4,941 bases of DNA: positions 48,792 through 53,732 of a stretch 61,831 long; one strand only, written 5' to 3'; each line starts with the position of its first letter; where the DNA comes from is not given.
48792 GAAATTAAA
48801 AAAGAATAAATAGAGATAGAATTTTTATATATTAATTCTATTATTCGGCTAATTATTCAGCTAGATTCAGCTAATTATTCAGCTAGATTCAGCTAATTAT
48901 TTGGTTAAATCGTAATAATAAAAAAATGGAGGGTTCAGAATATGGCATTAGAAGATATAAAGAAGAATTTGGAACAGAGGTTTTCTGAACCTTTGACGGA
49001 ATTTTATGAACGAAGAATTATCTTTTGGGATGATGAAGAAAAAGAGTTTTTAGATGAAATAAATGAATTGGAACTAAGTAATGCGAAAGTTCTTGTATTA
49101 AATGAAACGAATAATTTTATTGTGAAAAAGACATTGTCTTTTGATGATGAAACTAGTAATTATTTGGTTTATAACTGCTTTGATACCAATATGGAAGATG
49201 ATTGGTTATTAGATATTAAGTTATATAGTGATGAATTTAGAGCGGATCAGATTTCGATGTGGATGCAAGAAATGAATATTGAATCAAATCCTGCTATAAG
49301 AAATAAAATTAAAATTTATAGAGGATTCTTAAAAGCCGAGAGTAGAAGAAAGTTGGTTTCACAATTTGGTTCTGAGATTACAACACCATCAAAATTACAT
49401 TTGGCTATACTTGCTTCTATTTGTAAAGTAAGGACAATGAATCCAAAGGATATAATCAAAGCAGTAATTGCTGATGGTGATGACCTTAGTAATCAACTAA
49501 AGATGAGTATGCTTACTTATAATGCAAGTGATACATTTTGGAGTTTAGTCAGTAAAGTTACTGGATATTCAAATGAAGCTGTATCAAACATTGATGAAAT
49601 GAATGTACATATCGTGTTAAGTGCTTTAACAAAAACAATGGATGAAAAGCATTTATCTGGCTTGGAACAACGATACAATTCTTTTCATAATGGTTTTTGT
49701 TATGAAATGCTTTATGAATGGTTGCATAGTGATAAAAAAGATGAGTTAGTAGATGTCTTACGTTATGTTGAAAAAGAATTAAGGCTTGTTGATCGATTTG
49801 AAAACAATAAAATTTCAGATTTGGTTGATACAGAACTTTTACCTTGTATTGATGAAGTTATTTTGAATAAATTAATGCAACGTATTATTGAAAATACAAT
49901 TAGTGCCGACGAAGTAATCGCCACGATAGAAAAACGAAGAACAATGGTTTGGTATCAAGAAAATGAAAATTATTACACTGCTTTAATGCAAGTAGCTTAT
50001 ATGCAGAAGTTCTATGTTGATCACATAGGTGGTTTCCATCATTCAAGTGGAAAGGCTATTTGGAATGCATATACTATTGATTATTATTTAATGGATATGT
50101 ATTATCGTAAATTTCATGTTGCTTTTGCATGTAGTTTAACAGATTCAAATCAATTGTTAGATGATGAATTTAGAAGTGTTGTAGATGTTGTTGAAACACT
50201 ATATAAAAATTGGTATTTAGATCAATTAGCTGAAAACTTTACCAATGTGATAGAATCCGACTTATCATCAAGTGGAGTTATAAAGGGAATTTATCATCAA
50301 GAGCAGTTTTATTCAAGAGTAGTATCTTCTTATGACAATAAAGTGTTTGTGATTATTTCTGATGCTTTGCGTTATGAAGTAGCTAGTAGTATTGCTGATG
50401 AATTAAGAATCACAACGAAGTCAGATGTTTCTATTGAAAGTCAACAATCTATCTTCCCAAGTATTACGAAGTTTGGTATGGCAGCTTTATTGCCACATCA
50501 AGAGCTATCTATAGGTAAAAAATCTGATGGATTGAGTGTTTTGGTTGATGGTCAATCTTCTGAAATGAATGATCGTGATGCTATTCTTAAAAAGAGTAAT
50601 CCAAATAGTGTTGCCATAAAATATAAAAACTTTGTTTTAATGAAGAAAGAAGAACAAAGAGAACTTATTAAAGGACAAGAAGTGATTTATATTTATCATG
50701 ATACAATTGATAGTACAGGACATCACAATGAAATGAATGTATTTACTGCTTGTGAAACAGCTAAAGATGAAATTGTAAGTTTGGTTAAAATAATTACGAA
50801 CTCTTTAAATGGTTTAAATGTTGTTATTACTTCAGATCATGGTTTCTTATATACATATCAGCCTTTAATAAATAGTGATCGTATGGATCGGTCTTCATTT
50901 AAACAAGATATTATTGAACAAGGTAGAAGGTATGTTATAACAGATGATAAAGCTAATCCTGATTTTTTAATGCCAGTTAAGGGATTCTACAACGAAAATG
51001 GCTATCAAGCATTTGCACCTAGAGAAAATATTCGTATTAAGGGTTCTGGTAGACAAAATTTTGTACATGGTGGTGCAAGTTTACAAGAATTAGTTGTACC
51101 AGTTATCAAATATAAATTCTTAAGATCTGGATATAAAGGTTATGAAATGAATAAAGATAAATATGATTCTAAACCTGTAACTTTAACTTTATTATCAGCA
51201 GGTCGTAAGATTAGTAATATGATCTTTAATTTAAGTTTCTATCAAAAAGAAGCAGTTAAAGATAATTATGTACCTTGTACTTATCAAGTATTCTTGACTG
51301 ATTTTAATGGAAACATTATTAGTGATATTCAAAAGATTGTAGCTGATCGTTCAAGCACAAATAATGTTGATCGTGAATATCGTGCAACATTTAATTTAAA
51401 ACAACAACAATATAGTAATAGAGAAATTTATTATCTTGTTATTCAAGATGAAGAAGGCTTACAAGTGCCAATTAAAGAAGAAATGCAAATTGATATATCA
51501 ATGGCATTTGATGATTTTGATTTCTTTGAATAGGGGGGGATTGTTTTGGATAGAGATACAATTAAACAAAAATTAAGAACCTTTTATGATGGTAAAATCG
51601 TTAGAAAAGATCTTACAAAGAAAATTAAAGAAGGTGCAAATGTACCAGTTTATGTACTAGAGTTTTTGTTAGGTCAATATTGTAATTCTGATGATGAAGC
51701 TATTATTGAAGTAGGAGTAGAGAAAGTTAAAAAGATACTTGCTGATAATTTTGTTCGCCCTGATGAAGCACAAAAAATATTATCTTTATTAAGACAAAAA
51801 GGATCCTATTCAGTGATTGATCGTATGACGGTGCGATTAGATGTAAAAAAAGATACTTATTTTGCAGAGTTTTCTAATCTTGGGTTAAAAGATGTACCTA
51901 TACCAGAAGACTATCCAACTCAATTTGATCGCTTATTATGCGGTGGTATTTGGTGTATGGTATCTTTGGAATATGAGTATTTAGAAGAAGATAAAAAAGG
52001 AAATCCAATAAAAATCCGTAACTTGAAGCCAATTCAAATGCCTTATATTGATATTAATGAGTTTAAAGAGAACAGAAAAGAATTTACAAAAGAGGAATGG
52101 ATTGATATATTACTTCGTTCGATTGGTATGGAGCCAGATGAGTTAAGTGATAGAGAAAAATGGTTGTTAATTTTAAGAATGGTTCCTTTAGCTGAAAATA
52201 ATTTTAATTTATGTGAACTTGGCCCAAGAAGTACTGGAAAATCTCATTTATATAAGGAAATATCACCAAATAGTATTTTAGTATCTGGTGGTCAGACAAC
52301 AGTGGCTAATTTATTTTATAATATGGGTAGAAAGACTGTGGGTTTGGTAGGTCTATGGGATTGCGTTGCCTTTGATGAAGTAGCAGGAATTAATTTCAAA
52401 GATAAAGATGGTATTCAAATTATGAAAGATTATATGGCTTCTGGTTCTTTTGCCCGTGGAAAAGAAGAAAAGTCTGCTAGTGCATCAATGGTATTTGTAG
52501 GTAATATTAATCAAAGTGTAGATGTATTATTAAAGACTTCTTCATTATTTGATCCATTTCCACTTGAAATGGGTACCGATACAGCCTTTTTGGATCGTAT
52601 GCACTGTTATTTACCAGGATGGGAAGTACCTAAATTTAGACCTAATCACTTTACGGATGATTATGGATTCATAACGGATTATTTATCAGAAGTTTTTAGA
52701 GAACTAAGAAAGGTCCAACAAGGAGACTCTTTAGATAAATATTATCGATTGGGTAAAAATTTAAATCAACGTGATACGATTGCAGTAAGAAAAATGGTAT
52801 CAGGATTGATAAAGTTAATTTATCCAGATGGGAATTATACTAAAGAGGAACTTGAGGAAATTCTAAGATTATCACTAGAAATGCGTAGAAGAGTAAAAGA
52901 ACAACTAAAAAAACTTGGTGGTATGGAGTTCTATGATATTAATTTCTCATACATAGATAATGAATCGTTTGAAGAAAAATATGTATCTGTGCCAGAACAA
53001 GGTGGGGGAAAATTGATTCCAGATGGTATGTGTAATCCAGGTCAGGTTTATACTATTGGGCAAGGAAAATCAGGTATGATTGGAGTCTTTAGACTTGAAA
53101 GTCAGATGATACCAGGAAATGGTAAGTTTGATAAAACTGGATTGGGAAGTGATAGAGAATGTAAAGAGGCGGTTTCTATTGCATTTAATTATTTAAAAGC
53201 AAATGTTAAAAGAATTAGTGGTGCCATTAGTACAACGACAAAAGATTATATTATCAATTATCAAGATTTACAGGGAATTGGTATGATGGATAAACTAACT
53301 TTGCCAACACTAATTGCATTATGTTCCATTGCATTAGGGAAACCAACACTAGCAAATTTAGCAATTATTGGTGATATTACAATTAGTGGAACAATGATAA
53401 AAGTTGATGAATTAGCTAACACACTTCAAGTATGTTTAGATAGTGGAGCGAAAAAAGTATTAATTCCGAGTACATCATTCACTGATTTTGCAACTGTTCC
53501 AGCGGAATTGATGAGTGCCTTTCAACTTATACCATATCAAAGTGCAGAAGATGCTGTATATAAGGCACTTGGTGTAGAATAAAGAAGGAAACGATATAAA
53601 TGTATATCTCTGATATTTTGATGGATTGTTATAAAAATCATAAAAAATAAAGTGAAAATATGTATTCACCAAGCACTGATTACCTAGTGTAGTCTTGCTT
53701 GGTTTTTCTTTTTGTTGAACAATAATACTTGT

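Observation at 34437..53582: Complete type 1 BREX locus whose canonical six-gene array is interrupted three times by extra genes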

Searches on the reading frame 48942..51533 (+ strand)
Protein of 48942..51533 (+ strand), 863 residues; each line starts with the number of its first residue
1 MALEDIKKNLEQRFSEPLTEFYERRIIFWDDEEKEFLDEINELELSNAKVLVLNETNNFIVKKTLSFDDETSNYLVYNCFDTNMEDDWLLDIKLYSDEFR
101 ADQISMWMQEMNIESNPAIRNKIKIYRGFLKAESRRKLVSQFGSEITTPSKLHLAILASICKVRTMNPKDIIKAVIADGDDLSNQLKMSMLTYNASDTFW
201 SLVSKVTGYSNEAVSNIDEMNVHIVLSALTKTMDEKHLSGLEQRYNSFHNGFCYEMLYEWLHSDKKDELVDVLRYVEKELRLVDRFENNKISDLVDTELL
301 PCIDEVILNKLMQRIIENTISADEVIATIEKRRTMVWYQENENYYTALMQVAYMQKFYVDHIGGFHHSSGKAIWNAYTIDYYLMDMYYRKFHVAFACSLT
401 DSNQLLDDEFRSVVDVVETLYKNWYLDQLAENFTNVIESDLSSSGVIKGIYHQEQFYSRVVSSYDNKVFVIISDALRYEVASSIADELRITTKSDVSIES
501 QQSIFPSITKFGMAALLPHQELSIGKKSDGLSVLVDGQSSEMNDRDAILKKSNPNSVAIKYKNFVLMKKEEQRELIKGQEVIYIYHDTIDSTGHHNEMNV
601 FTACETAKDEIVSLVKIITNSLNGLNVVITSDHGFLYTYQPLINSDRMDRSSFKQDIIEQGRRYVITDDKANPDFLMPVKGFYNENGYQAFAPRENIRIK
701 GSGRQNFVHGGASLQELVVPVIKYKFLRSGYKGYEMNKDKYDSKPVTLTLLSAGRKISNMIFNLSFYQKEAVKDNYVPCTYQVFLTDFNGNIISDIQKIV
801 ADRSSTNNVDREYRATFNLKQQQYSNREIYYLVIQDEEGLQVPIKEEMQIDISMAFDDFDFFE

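Call 4: search_protein_families(library=pfam, proteins=[window:48942-51533:+], max_evalue=0.01)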
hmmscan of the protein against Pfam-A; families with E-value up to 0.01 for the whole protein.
window:48942-51533:+ (863 aa): 2 families
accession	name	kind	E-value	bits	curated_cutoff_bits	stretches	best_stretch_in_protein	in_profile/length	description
PF08665.17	PglZ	-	2e-53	181.4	25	1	466-641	1-178/179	PglZ domain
PF01663.27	Phosphodiest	-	0.00013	22.2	23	1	569-647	151-234/342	Type I phosphodiesterase / nucleotide pyrophosphatase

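Call 5: search_protein_families(library=padloc, proteins=[window:48942-51533:+], max_evalue=0.01)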
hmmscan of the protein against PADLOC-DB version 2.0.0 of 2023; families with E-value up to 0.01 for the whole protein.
window:48942-51533:+ (863 aa): 12 families
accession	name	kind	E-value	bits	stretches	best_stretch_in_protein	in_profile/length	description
PDLC02564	PglZ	-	1.1e-252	839.2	1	1-861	1-855/855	PglZ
PDLC02547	PglZ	-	7e-172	571.7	1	14-860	6-855/855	PglZ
PDLC02563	PglZ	-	3.3e-110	367.7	1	5-852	8-828/831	PglZ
PDLC02557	PglZ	-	5.3e-61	204.9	1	18-852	8-827/834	PglZ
PDLC02551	PglZ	-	3.4e-45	152.5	1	23-818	19-813/856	PglZ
PDLC02553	PglZ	-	2.3e-36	123.3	1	464-824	480-834/868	PglZ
PDLC02559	PglZ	-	1.1e-25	88.1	1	409-730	422-740/860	PglZ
PDLC02548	PglZ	-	4.5e-23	79.6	1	375-724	392-740/961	PglZ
PDLC02561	PglZ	-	8.5e-23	78.4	1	270-726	272-717/840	PglZ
PDLC02566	PglZ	-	1.6e-22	77.6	1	329-725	324-678/774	PglZ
PDLC02562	PglZ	-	7e-11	39.2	1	421-722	425-725/730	PglZ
PDLC02565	PglZ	-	7e-05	19.3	1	449-723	463-731/910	PglZ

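Call 47: find_related_loci(query=window:48942-51533:+, collection=metagenome_contigs, flank=10000)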
Query window:48942-51533:+ (863 aa) in metagenome_contigs; peptide patterns used: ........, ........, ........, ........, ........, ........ (x = any residue, [..] = any of these).
29 stretches matched a pattern; 6 encode a relative of the query (tblastn E <= 1e-3); 6 distinct loci.
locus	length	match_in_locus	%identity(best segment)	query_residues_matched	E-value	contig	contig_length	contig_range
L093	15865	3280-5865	75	1-862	0e+0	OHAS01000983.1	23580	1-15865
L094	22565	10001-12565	69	1-855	0e+0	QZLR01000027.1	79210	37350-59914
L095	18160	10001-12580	65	1-861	0e+0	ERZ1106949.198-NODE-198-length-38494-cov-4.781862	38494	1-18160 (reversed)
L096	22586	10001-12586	74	1-862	0e+0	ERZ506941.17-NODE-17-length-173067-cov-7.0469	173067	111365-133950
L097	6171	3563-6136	60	1-862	0e+0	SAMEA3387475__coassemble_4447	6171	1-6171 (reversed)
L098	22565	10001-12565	69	1-855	0e+0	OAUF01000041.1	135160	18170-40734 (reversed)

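Call 52: search_protein_families(library=pfam, proteins=[L095:4111-6471:+, L094:12614-13534:+, L096:9179-9979:+, L097:2896-3543:+], max_evalue=0.001)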
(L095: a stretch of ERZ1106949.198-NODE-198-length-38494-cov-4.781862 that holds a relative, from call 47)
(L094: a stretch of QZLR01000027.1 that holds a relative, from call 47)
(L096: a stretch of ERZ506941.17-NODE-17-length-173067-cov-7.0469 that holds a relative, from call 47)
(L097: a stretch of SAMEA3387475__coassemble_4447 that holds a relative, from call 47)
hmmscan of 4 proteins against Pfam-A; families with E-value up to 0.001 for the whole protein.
L095:4111-6471:+ (786 aa): 3 families
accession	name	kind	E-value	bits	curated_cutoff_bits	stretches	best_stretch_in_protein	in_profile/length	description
PF13166.12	AAA_13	-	2e-52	179.3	36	1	35-717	18-689/713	AAA domain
PF13304.12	AAA_21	-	1.8e-07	32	27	1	435-590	166-301/304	AAA domain, putative AbiEii toxin, Type IV TA system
PF02463.25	SMC_N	-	3.3e-05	23.9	40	1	30-593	21-203/220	RecF/RecN/SMC N terminal domain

L094:12614-13534:+ (306 aa): 3 families
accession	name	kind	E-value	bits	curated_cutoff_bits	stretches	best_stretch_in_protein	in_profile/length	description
PF04471.18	Mrr_cat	-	7.5e-30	103.9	21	1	164-282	1-114/115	Restriction endonuclease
PF22722.2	NA-iREase1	-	1.3e-11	44.9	27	1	177-281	6-106/106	NACHT-associated inactive Restriction Endonuclease 1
PF14338.12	Mrr_N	-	1.9e-08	34.8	29.5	1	14-101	3-84/87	Mrr N-terminal domain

L096:9179-9979:+ (266 aa): 1 family
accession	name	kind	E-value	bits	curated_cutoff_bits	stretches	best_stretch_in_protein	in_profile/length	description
PF13676.11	TIR_2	-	1.8e-19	70.8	28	1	5-117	1-111/122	TIR domain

L097:2896-3543:+ (215 aa): 2 families
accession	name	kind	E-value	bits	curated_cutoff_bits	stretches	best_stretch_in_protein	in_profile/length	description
PF10544.15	T5orf172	-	6.6e-13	49.5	20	1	6-104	1-100/101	T5orf172 domain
PF13455.12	MUG113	-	6e-08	33.6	22.3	1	20-102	1-71/73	Meiotically up-regulated gene 113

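Call 53: search_protein_families(library=padloc, proteins=[L095:4111-6471:+, L094:12614-13534:+, L096:9179-9979:+, L097:2896-3543:+], max_evalue=0.001)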
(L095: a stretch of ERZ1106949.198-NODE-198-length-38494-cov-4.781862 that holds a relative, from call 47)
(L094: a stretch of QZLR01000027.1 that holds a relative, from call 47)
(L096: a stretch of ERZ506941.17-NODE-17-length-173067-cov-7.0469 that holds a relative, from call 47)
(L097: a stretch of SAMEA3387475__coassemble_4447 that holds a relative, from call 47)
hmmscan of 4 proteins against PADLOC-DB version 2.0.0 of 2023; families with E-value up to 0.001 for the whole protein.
L095:4111-6471:+ (786 aa): 19 families
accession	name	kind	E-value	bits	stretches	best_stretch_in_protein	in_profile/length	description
PDLC04890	PDC-S06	-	1.1e-35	121.4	1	32-717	23-686/732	-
PDLC04886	PDC-S06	-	5.1e-34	116.1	1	32-718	24-688/727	-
PDLC04894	PDC-S06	-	3.1e-33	113.3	1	32-745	27-723/740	-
PDLC04887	PDC-S06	-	1e-30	105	1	28-729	29-757/790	-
PDLC04897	PDC-S06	-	1.8e-22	77.8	1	31-680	21-664/727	-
PDLC04896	PDC-S06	-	1.3e-18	65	1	27-677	22-654/732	-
PDLC04135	mad3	-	2.8e-14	51.4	1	34-635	23-367/374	mads_3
PDLC03859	LmuB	-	8.8e-13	46.3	1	111-596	193-589/611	-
PDLC02360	PrrC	-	1.9e-12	44.9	1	489-725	113-325/372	PrrC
PDLC04898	PDC-S06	-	5.8e-12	42.7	1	34-718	29-714/752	-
PDLC04889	PDC-S06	-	1.2e-08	32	1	276-593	203-487/693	-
PDLC03865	LmuB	-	1.6e-06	24.7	0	506-578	892-965/1007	-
PDLC00277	PtuA1|PtuA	-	7.6e-06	23.4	0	463-526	197-261/423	AAA ATPase domain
PDLC04893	PDC-S06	-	5.3e-05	19.8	0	32-51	97-116/862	-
PDLC02980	AriA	-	6.3e-05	21.1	0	438-590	166-301/304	-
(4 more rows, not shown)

L094:12614-13534:+ (306 aa): 7 families
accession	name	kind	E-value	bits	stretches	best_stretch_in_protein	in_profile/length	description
PDLC04796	PDC-S02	-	6.5e-26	89.2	1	130-300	209-373/390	-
PDLC04819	PDC-S02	-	5.8e-21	73.1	1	103-286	140-309/334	-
PDLC04806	PDC-S02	-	7e-18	63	1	150-285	168-302/324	-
PDLC03657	mREase_IV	-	6.4e-17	59.8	1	148-290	153-298/317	Type IV methyl-directed restriction enzyme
PDLC04815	PDC-S02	-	2e-09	35.2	1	126-286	158-322/346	-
PDLC03663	mREase_IV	-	3.1e-09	34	1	164-285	409-525/544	Type IV methyl-directed restriction enzyme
PDLC03203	mREase_II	-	3.3e-05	21.3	1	158-285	240-373/393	Type II methyl-directed restriction enzyme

L096:9179-9979:+ (266 aa): 4 families
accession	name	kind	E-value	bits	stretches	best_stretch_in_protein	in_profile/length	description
PDLC05062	PDC-S66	-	2.8e-07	28.3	1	5-77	151-222/282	-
PDLC03015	TIR-NLR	-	1.6e-06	25.1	1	4-78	3-74/824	-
PDLC03957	bSEFIR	-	2.6e-05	22.2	1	2-142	36-193/412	-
PDLC00417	ThsB1|ThsB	-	3.1e-05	21.6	1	5-92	169-255/303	TIR-like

L097:2896-3543:+ (215 aa): 4 families
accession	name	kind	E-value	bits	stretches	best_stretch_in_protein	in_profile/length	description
PDLC05043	PDC-S57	-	4.3e-88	292.6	1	4-212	3-217/221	-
PDLC05041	PDC-S57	-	2.8e-46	155.8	1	1-213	1-208/212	-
PDLC05042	PDC-S57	-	3.4e-17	60.9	1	4-107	6-102/245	-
PDLC03216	MTase_II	-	0.00047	17.2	1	118-200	263-343/364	Type II methyltransferase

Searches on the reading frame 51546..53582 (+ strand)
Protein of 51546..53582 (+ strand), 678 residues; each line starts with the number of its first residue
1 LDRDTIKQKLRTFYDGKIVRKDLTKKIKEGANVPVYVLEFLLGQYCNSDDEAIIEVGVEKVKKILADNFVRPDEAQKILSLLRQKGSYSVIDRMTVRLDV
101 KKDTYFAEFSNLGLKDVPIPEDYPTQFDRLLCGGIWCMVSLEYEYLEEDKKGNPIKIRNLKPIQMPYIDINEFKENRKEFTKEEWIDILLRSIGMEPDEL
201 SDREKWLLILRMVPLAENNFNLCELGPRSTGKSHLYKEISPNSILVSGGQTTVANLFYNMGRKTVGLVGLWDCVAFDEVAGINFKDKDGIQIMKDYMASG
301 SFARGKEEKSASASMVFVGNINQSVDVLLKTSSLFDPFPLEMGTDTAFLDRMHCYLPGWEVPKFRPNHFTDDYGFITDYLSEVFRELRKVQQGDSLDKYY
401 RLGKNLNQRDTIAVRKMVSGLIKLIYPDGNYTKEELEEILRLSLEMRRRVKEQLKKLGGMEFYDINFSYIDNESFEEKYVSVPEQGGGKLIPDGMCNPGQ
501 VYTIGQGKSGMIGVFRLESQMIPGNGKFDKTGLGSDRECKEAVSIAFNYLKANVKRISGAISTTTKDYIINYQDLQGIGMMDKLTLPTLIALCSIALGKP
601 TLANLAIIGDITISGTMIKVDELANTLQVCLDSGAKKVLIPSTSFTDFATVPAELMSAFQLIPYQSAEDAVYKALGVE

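Call 4: search_protein_families(library=pfam, proteins=[window:51546-53582:+], max_evalue=0.01)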
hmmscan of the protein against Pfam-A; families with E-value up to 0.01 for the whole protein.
window:51546-53582:+ (678 aa): 3 families
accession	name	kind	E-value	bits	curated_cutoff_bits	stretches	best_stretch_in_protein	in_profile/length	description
PF13337.12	BrxL_ATPase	-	6.6e-144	478.9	25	1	156-468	2-313/313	Lon-like protease BrxL-like, ATPase domain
PF20442.3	BrxL_N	-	2e-49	167.4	28.2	1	13-143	2-132/132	BREX system Lon protease-like protein BrxL N-terminal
PF05362.19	Lon_C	-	2e-11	44.3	21.1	1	514-675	42-203/205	Lon protease (S16) C-terminal proteolytic domain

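Call 5: search_protein_families(library=padloc, proteins=[window:51546-53582:+], max_evalue=0.01)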
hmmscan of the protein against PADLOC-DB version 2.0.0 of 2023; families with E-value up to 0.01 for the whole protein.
window:51546-53582:+ (678 aa): 5 families
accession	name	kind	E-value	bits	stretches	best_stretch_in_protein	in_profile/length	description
PDLC02506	BrxL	-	0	1111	1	2-678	4-680/680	BrxL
PDLC02508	BrxL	-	1.4e-191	636.3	1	5-485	3-480/698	BrxL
PDLC02509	BrxL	-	1.2e-136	454.5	2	153-477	197-525/535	BrxL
PDLC02505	BrxL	-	5.9e-81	270.8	1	5-462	3-468/482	BrxL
PDLC02507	BrxL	-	5.5e-60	201.6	1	20-436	29-441/482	BrxL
